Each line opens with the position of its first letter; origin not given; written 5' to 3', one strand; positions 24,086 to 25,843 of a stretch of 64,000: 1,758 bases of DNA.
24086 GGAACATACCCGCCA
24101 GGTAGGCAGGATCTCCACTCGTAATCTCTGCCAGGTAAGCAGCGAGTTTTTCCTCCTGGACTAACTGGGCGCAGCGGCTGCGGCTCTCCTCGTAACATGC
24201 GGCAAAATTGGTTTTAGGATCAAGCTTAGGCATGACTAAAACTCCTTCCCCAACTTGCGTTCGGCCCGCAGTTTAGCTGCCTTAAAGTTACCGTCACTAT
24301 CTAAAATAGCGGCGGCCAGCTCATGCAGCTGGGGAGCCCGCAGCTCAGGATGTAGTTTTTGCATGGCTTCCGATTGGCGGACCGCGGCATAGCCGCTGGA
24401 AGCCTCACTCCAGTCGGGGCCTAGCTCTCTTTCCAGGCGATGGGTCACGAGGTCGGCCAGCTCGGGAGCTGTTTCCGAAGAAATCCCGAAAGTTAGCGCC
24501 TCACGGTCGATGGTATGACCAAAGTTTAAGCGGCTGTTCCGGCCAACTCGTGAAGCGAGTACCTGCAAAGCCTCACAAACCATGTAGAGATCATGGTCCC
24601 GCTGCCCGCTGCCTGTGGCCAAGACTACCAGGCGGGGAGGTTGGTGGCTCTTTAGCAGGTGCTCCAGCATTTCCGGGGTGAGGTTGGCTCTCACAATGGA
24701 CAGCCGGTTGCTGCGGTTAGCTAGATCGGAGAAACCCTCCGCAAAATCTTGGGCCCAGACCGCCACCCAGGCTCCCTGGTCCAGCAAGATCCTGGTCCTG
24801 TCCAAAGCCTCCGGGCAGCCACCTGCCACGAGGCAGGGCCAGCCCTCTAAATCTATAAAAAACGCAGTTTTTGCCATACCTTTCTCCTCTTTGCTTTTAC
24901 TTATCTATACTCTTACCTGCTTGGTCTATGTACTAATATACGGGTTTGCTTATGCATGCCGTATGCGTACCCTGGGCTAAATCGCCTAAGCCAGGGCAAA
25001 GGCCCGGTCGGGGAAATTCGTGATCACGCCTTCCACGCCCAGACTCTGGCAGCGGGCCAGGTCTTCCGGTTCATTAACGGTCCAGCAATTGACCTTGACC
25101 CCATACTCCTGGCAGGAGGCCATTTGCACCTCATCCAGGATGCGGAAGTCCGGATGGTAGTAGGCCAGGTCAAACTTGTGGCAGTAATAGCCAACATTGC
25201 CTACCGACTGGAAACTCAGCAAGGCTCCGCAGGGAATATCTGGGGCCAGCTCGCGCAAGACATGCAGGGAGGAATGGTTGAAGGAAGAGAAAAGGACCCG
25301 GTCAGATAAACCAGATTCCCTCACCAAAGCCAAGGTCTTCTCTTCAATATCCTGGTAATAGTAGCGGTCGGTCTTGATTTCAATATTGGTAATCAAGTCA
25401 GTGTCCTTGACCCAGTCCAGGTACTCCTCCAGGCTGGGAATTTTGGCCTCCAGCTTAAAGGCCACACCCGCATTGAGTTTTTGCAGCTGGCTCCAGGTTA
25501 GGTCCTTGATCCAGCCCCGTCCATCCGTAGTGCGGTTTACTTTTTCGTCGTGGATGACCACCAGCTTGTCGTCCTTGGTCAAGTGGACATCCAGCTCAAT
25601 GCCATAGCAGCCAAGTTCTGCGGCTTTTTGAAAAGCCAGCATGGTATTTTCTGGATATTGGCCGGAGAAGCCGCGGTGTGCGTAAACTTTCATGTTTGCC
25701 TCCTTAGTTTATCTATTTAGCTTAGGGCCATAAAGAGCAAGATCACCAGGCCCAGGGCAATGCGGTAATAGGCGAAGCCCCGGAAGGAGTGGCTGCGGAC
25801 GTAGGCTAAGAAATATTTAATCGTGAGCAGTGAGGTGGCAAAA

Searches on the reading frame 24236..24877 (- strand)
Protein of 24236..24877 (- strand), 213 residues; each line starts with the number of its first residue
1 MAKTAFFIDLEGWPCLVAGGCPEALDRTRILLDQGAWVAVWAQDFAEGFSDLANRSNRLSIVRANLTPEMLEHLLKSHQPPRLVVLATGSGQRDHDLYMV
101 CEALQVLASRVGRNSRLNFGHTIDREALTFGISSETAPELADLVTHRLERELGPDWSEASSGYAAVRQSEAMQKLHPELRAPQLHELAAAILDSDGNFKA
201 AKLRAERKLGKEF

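Call 34: search_protein_families(library=pfam, proteins=[window:24236-24877:-], max_evalue=0.00001)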
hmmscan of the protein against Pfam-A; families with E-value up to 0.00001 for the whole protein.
window:24236-24877:- (213 aa): 1 family
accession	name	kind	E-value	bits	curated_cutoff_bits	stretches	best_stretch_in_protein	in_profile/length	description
PF13241.12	NAD_binding_7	-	4.5e-09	37.3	22.1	1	7-119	2-100/104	Putative NAD(P)-binding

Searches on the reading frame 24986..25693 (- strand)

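Call 34: search_protein_families(library=pfam, proteins=[window:24986-25693:-], max_evalue=0.00001)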
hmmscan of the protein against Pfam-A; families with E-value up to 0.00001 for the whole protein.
window:24986-25693:- (235 aa): 1 family
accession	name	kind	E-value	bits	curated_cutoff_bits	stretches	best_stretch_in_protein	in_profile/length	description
PF03009.23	GDPD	-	1e-53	183.4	23.6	1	6-229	1-243/244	Glycerophosphoryl diester phosphodiesterase family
